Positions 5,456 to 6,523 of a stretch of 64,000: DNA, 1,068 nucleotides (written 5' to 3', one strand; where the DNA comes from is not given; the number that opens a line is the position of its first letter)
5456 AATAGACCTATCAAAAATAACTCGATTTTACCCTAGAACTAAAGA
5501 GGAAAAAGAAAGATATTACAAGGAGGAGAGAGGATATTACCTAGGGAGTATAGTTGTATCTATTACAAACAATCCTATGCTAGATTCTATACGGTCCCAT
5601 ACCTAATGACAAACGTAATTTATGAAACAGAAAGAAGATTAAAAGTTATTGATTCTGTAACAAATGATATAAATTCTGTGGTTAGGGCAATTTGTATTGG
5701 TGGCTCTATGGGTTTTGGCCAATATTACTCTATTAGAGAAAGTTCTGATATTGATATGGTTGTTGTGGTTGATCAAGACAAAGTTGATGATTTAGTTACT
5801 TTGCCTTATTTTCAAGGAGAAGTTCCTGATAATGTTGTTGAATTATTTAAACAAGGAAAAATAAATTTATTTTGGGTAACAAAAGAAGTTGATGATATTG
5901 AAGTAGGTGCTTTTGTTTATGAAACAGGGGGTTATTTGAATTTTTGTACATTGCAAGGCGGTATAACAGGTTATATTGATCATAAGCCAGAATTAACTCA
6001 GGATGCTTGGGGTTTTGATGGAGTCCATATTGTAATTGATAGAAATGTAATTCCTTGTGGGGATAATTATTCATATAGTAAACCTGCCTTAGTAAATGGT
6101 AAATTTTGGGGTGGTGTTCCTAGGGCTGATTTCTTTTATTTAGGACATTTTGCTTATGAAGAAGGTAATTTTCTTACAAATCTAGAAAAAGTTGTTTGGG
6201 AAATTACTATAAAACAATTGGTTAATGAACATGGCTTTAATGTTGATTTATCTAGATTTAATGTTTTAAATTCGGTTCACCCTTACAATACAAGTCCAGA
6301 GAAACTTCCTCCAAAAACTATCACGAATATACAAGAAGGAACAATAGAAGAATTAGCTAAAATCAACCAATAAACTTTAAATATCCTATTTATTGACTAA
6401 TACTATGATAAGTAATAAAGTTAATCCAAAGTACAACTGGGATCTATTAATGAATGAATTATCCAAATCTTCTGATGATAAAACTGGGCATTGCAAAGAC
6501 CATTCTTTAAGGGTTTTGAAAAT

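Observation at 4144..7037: Three-gene cassette (unknown 155-aa protein, AbiEii-like nucleotidyltransferase, HD phosphohydrolase) under a divergent AbrB/PhoU-like regulator with a palindromic direct-repeat operator candidate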

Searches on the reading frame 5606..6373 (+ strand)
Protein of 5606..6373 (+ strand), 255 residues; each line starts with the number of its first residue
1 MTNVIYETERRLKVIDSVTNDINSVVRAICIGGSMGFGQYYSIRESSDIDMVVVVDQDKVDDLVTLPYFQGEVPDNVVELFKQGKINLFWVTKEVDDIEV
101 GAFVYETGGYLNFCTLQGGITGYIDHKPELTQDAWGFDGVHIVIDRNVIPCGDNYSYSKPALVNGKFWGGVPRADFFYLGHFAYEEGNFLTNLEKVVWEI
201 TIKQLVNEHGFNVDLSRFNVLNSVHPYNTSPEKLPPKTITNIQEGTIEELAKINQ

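Call 4: search_protein_families(library=pfam, proteins=[window:5606-6373:+], max_evalue=0.1)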
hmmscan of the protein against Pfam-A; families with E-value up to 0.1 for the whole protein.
window:5606-6373:+ (255 aa): 0 families

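Call 5: search_protein_families(library=padloc, proteins=[window:5606-6373:+], max_evalue=1)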
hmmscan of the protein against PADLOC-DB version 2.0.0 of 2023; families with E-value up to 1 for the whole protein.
window:5606-6373:+ (255 aa): 2 families
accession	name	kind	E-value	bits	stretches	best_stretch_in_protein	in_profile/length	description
PDLC04906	PDC-S09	-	0.019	13.3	1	25-86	23-83/98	-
PDLC04744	PDC-M63A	-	0.029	12.4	1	44-64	70-90/152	-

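Call 6: search_protein_families(library=ncbifam, proteins=[window:5606-6373:+], max_evalue=1)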
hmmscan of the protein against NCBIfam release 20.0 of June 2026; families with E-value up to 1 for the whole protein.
window:5606-6373:+ (255 aa): 0 families

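Call 7: search_solved_structures(query=window:5606-6373:+, max_evalue=10, show_alignments=2)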
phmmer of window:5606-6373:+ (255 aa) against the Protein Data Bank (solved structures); distinct sequences matched with E-value up to 10: 1.
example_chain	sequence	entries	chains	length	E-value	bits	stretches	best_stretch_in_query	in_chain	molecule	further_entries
2m6r_A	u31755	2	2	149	0.79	12.1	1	57-115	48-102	Flavodoxin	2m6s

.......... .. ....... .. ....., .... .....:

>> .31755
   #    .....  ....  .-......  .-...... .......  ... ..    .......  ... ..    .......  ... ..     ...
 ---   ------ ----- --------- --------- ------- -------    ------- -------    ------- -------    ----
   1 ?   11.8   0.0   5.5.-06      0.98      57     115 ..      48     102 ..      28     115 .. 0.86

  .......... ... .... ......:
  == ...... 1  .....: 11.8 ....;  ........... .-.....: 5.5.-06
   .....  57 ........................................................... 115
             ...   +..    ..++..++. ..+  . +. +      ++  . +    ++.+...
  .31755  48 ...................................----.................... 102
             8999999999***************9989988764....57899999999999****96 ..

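Call 11: find_homologous_proteins(query=window:5606-6373:+, max_evalue=0.001)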
Query window:5606-6373:+ (255 aa): 15 proteins with E <= 0.001 among 181 candidates.
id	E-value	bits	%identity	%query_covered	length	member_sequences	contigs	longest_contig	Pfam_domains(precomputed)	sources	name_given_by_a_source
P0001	2.8e-171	586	100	100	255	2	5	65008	-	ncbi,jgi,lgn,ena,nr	ncbi:MAG: hypothetical protein ABIJ20_04485 [Nanoarchaeota archaeon]|nr:hypothetical protein [Nanoar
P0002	3.0e-108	379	63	100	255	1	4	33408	-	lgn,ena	-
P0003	8.0e-80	286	49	98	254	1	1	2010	-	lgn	-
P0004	1.9e-78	281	51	97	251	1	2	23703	-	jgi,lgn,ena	-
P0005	3.8e-78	280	48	98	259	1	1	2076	-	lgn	-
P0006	1.4e-76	275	48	98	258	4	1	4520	-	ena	-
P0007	2.4e-76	274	47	97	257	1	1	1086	-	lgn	-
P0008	4.5e-76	274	47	98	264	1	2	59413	-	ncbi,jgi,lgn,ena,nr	ncbi:MAG: hypothetical protein KKG75_05245 [Nanoarchaeota archaeon]|nr:hypothetical protein [Nanoarc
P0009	1.6e-75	272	49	98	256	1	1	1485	-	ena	-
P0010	8.2e-74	266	47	94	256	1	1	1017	-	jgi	jgi:hypothetical protein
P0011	1.8e-72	262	44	98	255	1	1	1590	-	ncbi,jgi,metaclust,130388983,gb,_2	metaclust:\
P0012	2.1e-72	262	47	97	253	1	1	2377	-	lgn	-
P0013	3.3e-72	261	48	98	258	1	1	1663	-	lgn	-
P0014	2.5e-70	255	47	91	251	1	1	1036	-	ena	-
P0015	1.5e-69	252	45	97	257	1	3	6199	-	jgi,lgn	-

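Call 12: find_encoding_contigs(protein=window:5606-6373:+, flank=10000)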
Protein window:5606-6373:+ (255 aa): 12 contigs read that carry it; 6 places shown.
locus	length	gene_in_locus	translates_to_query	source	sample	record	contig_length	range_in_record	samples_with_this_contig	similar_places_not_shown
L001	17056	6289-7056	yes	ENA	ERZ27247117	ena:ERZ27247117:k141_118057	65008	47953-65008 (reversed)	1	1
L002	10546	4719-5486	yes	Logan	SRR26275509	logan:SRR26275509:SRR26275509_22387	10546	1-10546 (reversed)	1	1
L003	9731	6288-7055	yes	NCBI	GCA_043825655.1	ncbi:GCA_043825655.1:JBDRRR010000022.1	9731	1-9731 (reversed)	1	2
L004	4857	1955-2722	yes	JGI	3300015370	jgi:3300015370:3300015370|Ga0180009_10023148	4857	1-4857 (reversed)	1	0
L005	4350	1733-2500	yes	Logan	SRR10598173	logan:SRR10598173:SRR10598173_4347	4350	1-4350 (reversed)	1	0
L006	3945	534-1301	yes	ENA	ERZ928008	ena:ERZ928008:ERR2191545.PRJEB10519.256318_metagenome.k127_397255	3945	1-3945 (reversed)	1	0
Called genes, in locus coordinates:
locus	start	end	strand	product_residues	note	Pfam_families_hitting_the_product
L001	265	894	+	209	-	-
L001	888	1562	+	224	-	PF09970:DUF2204 (weak), PF19502:DUF6036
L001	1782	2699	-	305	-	-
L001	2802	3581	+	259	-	-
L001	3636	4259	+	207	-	PF00702:Hydrolase, PF13419:HAD_2, PF13242:Hydrolase_like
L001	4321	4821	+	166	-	-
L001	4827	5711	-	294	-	-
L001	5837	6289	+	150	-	-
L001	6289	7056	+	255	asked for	-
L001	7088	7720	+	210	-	PF01966:HD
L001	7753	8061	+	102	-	PF00338:Ribosomal_S10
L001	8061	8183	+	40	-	-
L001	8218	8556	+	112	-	-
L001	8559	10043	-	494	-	-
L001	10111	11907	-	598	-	PF13522:GATase_6, PF13537:GATase_7, PF01380:SIS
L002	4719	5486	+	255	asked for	-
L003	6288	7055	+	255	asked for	-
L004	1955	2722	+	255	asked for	-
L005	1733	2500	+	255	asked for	-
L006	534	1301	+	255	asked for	-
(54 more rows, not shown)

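Call 13: find_encoding_contigs(protein=P0002, flank=6000, max_places=2)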
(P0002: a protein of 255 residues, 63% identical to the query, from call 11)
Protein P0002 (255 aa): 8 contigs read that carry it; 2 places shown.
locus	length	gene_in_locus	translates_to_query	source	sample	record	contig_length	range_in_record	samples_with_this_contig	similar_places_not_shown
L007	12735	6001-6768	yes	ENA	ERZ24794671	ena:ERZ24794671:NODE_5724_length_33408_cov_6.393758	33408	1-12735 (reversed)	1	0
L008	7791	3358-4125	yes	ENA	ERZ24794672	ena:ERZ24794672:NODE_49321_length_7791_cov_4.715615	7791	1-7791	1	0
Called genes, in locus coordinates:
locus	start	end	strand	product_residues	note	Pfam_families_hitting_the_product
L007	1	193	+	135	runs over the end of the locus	-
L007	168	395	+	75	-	-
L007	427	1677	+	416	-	PF02350:Epimerase_2 (faint)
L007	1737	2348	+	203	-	PF13576:Pentapeptide_3 (faint), PF13599:Pentapeptide_4 (faint), PF00805:Pentapeptide (weak)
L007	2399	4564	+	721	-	PF00009:GTP_EFTU, PF22042:EF-G_D2, PF03144:GTP_EFTU_D2, PF14492:EFG_III, PF03764:EFG_IV, PF00679:EFG_C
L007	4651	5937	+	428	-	PF00009:GTP_EFTU, PF03144:GTP_EFTU_D2, PF03143:GTP_EFTU_D3, PF22594:GTP-eEF1A_C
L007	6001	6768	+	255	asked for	-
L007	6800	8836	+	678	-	PF06452:CBM9_1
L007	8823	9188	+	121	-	PF00338:Ribosomal_S10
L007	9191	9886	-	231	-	PF02475:TRM5-TYW2_MTfase, PF05175:MTS, PF03602:Cons_hypoth95, PF13489:Methyltransf_23, PF06325:PrmA, PF13847:Methyltransf_31, PF08241:Methyltransf_11, PF09445:Methyltransf_15, +5 more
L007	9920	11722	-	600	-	PF13230:GATase_4 (weak), PF13522:GATase_6, PF13537:GATase_7, PF01380:SIS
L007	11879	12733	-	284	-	?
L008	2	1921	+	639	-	?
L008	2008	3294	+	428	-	PF00009:GTP_EFTU, PF03144:GTP_EFTU_D2, PF03143:GTP_EFTU_D3, PF22594:GTP-eEF1A_C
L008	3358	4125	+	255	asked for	-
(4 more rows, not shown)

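Call 14: find_encoding_contigs(protein=P0004, flank=6000, max_places=2)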
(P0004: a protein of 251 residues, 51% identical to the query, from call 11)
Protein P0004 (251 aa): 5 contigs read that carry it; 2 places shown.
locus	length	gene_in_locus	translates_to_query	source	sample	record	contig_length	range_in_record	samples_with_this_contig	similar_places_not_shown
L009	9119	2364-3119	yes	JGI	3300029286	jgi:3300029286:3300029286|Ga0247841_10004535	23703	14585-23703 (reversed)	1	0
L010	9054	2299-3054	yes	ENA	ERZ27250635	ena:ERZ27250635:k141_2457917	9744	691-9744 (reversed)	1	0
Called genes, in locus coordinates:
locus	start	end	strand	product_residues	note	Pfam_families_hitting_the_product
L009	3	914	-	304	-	?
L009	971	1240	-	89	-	-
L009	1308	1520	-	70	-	-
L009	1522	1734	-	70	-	-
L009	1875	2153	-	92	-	-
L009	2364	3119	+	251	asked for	-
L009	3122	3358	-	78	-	-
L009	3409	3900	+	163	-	-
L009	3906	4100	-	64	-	-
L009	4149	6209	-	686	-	PF00211:Guanylate_cyc (weak)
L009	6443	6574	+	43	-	-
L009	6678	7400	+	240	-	-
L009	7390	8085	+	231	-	PF01177:Asp_Glu_race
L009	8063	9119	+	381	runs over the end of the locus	PF00579:tRNA-synt_1b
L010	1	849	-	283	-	?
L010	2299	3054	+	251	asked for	-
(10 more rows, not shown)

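Call 15: find_encoding_contigs(protein=P0008, flank=6000, max_places=2)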
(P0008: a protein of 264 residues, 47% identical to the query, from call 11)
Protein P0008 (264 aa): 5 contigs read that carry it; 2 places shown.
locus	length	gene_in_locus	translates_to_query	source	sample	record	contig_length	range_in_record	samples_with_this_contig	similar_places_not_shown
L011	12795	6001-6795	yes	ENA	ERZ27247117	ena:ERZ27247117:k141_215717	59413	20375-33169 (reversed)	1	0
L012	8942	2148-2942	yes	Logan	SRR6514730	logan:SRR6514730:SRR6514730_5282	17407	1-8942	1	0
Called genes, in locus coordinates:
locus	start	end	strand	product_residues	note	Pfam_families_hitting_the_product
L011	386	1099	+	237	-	-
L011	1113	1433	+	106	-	PF02643:DUF192 (weak)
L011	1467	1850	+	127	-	-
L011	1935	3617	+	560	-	PF01409:tRNA-synt_2d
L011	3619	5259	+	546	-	PF18262:PhetRS_B1 (faint), PF03484:B5, PF17759:tRNA_synthFbeta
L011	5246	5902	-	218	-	PF04893:Yip1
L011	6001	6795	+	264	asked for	-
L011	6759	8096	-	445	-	PF00753:Lactamase_B, PF12706:Lactamase_B_2, PF22505:RNase_J_b_CASP, PF07521:RMMBL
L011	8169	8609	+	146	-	PF01161:PBP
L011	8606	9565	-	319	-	PF00491:Arginase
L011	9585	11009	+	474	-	PF02310:B12-binding, PF04055:Radical_SAM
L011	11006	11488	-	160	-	-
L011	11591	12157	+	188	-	-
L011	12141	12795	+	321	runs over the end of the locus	-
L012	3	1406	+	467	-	?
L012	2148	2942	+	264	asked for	-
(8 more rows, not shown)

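Call 16: find_encoding_contigs(protein=P0015, flank=6000, max_places=2)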
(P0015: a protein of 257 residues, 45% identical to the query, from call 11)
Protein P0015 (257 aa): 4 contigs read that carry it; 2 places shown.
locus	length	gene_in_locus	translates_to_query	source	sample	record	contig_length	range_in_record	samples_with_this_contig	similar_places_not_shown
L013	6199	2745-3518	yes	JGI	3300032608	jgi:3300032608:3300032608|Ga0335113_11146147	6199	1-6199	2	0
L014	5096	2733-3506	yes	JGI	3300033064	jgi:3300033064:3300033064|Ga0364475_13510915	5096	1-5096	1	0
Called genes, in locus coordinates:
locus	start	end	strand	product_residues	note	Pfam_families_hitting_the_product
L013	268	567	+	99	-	-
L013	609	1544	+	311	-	-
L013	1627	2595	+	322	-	PF05496:RuvB_N (weak), PF01078:Mg_chelatase (faint), PF25199:nSTAND_NTPase5 (faint), PF00004:AAA, PF13173:AAA_14 (weak), PF13177:DNA_pol3_delta2, PF25361:AAA_lid_RFC1 (weak), PF08542:Rep_fac_C, +2 more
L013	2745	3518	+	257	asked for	-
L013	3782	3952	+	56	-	-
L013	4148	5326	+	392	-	PF03215:Rad17 (faint), PF05496:RuvB_N (faint), PF05673:DUF815 (weak), PF13191:AAA_16 (faint), PF00004:AAA, PF13173:AAA_14 (weak), PF21960:RCF1-5-like_lid, PF25361:AAA_lid_RFC1 (weak)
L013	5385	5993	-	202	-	-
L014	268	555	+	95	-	-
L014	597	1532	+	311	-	-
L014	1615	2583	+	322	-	PF05496:RuvB_N (weak), PF01078:Mg_chelatase (faint), PF25199:nSTAND_NTPase5 (faint), PF00004:AAA, PF13173:AAA_14 (weak), PF13177:DNA_pol3_delta2, PF25361:AAA_lid_RFC1 (weak), PF08542:Rep_fac_C, +2 more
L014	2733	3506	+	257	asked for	-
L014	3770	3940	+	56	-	-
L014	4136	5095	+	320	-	?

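Call 27: find_related_loci(query=A1, collection=genome_contigs, flank=6000)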
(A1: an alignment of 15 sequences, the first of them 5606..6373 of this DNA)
Query A1 (255 aa) in genome_contigs; peptide patterns used: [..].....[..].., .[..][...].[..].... (x = any residue, [..] = any of these).
38 stretches matched a pattern; 14 encode a relative of the query (tblastn E <= 1e-3); 14 distinct loci.
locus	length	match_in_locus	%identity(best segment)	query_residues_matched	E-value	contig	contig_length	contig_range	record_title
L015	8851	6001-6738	48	1-246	7e-83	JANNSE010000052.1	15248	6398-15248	MAG: Candidatus Woesearchaeota archaeon isolate SOY_31_metabat_27 SOY_31_k141_2638160, whole genome shotgun sequence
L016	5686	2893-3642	48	4-253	8e-82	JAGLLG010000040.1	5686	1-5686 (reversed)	MAG: Candidatus Pacearchaeota archaeon isolate RS_5_10 ROV157_5.bin.10.fa_40, whole genome shotgun sequence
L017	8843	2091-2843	47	4-254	2e-81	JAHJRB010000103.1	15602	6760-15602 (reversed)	MAG: Nanoarchaeota archaeon isolate OS_PC_MetaG.mb.127 OS_PC_MetaG.mb.127_k141_508808, whole genome shotgun sequence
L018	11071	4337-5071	49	8-252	4e-81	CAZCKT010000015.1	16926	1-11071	MAG TPA_asm: uncultured Candidatus Saccharibacteria bacterium isolate SRP298887_co1_119 genome assembly, contig: NODE_33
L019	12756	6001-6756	45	1-252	1e-79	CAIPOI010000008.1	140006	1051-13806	uncultured archaeon isolate LaPlata_bin-1599 genome assembly, contig: bin-1599:8/8, whole genome shotgun sequence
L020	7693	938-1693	44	1-252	3e-77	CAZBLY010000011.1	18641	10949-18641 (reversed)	MAG TPA_asm: Candidatus Woesearchaeota archaeon isolate binchicken_co228_213 genome assembly, contig: NODE_4103_length_1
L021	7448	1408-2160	47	6-255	4e-77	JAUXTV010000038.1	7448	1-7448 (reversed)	MAG: Candidatus Woesearchaeota archaeon isolate C13_metabat.bin.27_sub C13_k141_56829, whole genome shotgun sequence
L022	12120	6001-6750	46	1-250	1e-73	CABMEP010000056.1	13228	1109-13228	uncultured archaeon isolate LFW-242_1 genome assembly, contig: LFW2421_6, whole genome shotgun sequence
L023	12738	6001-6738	43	1-246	2e-71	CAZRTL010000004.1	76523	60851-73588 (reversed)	MAG TPA_asm: Candidatus Woesearchaeota archaeon isolate binchicken_co141_573 genome assembly, contig: NODE_1235_length_7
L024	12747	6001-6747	42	7-255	3e-70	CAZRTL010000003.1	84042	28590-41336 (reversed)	MAG TPA_asm: Candidatus Woesearchaeota archaeon isolate binchicken_co141_573 genome assembly, contig: NODE_992_length_84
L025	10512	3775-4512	43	5-250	1e-69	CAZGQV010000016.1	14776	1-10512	MAG TPA_asm: Candidatus Woesearchaeota archaeon isolate binchicken_co181_207 genome assembly, contig: NODE_7142_length_1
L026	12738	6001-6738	42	7-253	2e-65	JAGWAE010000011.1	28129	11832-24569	Candidatus Woesearchaeota archaeon isolate RIFOXYA1_FULL_30_10 rifoxya1_full_scaffold_838, whole genome shotgun sequence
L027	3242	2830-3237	43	4-139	3e-38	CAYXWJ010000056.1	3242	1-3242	MAG TPA_asm: Candidatus Woesearchaeota archaeon isolate binchicken_co151_73 genome assembly, contig: NODE_64873_length_3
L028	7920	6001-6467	43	5-244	1e-27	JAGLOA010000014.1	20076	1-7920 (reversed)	MAG: Candidatus Pacearchaeota archaeon isolate RS_7_11 ROV157_7.bin.11.fa_14, whole genome shotgun sequence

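Call 28: search_protein_families(library=phrogs, proteins=[window:5606-6373:+], max_evalue=0.1)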
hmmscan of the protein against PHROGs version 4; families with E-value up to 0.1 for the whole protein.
window:5606-6373:+ (255 aa): 2 families
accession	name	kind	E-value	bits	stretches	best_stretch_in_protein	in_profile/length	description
phrog_18746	-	unknown function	0.062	13.7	1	37-75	55-93/299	-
phrog_38342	-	unknown function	0.064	14.9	0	10-65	21-72/100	-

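Call 30: predict_structure(alignment_id=A1)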
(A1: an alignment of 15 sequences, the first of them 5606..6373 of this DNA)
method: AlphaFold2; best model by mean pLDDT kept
length: 255 residues; sequences in the alignment: 15
mean_pLDDT: 92.4   pTM: 0.89
mean pLDDT of the five models: 92.4, 91.3, 90.0, 89.9, 81.8
residues with pLDDT >= 90: 201; 70-90: 49; 50-70: 5; < 50: 0
segments of 3 or more residues with pLDDT < 50: none
pLDDT, mean of each block of 10 residues (from residue 1): 84 95 97 78 86 97 97 94 96 94 97 96 94 94 94 92 92 84 95 96 97 94 89 87 94 88
secondary structure, 60 per line:
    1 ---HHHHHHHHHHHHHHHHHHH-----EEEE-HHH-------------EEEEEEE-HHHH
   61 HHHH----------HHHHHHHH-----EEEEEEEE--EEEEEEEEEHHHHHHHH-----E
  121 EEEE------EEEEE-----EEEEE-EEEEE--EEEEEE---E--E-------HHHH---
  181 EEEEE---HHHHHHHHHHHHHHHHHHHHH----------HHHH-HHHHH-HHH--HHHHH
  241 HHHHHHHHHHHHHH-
elements in order: H4-22 E28-31 E49-55 H57-64 H75-82 E88-95 E98-106 H107-114 E120-124 E131-135 E141-145 E147-151 E154-159 H174-177 E181-185 H189-209 H220-223 H225-229 H236-254
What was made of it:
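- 5606..6373 (+): 255-aa Pol-beta-superfamily nucleotidyltransferase from a small, uncharacterised family. All named members come from MAGs labelled DPANN, apart from one labelled Saccharibacteria. There is no TATA of its own here, so it is read with orf155. AF2 pLDDT is 92.4 (call 30).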

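Call 32: search_protein_representatives(alignment_id=A1)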
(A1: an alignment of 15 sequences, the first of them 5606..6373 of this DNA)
Query: 15 sequences, 255 profile positions. Proteins with E-value up to 0.001 (for the whole library): 194; up to 1e-10: 94; up to 1e-30: 35. The best 150 are listed.
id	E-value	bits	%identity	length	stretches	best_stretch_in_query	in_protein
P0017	5.3e-94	330.5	-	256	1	6-252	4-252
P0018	1.5e-92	325.8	-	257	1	5-253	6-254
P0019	1.6e-91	322.4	-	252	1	4-252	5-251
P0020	1.7e-91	322.3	-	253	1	6-251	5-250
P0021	1.4e-88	312.8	-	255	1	2-251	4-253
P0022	4.7e-84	298.0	-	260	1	5-249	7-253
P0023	1.2e-81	290.1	-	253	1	1-249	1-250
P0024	5.4e-81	287.9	-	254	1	1-250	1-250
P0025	8.6e-80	284.0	-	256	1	4-250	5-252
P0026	9.0e-79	280.6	-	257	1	1-251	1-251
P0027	1.4e-75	270.2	-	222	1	34-252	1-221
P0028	1.6e-74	266.7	-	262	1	1-250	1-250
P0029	5.8e-73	261.6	-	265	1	3-252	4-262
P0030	9.6e-73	260.9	-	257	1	1-251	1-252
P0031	5.2e-71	255.2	-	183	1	1-182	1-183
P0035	5.4e-59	215.8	-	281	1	7-246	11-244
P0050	2.2e-33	131.9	-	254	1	1-251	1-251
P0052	2.7e-29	118.5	-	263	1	3-225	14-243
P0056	5.6e-23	97.8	-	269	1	4-253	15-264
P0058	7.7e-22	94.1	-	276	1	6-252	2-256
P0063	5.7e-20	88.0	-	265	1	3-252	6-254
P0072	5.8e-17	78.1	-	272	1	5-250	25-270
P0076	4.9e-16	75.1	-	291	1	3-237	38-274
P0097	7.7e-13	64.6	-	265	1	2-253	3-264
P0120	5.8e-09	51.9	-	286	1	3-252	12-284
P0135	6.3e-08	48.5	-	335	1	3-210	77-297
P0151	1.0e-06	44.5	-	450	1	1-88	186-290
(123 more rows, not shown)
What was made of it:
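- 5606..6373 (+): 194 representative clusters match at E<1e-3 (call 32).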

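Call 33: search_protein_families(library=pfam, proteins=[P0052, P0056, P0058, P0063, P0072, P0076, P0097, P0120, P0135, P0151], max_evalue=0.1)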
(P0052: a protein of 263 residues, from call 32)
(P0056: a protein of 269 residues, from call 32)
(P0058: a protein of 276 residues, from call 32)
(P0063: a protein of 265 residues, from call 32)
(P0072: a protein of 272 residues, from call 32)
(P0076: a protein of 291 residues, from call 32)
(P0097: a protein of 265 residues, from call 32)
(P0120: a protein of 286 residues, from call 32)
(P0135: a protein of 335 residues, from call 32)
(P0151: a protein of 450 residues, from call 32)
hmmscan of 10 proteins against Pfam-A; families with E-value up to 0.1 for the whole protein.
P0052 (263 aa): 3 families
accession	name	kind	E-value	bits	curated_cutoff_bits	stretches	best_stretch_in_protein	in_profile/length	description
PF01909.29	NTP_transf_2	-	6.7e-05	23.6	21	1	34-86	13-63/93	Nucleotidyltransferase domain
PF18765.7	Polbeta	-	0.0016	19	26.9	1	39-83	16-58/93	Polymerase beta, Nucleotidyltransferase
PF22600.2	MTPAP-like_central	-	0.025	15.1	27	1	12-93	13-84/139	Poly(A) RNA polymerase, mitochondrial-like, central palm domain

P0056 (269 aa): 2 families
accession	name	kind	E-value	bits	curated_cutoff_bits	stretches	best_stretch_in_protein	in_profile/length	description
PF01909.29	NTP_transf_2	-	0.01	16.6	21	1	26-77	5-47/93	Nucleotidyltransferase domain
PF18765.7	Polbeta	-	0.053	14.1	26.9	0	33-71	10-43/93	Polymerase beta, Nucleotidyltransferase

P0058 (276 aa): 0 families

P0063 (265 aa): 4 families
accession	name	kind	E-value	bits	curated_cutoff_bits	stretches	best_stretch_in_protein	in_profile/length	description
PF22600.2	MTPAP-like_central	-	0.00045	20.8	27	1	14-65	26-71/139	Poly(A) RNA polymerase, mitochondrial-like, central palm domain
PF01909.29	NTP_transf_2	-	0.00061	20.6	21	1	18-70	6-47/93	Nucleotidyltransferase domain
PF18765.7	Polbeta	-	0.0086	16.7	26.9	1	25-62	10-44/93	Polymerase beta, Nucleotidyltransferase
PF20697.3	NTase-conflict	-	0.017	15.1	24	0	27-57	14-45/259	Pol beta superfamily nucleotidyltransferase in conflict systems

P0072 (272 aa): 1 family
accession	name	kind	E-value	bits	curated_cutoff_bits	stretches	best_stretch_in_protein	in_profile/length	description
PF01909.29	NTP_transf_2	-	0.0065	17.3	21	1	34-79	5-45/93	Nucleotidyltransferase domain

P0076 (291 aa): 3 families
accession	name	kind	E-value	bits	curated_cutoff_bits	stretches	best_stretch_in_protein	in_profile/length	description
PF18765.7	Polbeta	-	0.00074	20.1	26.9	1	62-92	15-42/93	Polymerase beta, Nucleotidyltransferase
PF01909.29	NTP_transf_2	-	0.0025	18.6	21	1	61-90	15-41/93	Nucleotidyltransferase domain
PF22600.2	MTPAP-like_central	-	0.026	15.1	27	1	37-94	14-70/139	Poly(A) RNA polymerase, mitochondrial-like, central palm domain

P0097 (265 aa): 0 families

P0120 (286 aa): 2 families
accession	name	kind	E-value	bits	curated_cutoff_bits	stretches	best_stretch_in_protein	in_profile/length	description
PF01909.29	NTP_transf_2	-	0.0068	17.2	21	1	24-67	2-43/93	Nucleotidyltransferase domain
PF09138.17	Urm1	-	0.096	13.5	21.8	0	231-264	41-71/96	Urm1 (Ubiquitin related modifier)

P0135 (335 aa): 2 families
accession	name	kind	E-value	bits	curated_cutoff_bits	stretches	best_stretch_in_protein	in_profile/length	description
PF01909.29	NTP_transf_2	-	0.017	15.9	21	1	104-174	19-78/93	Nucleotidyltransferase domain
PF18765.7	Polbeta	-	0.018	15.6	26.9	1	103-134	17-46/93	Polymerase beta, Nucleotidyltransferase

P0151 (450 aa): 0 families
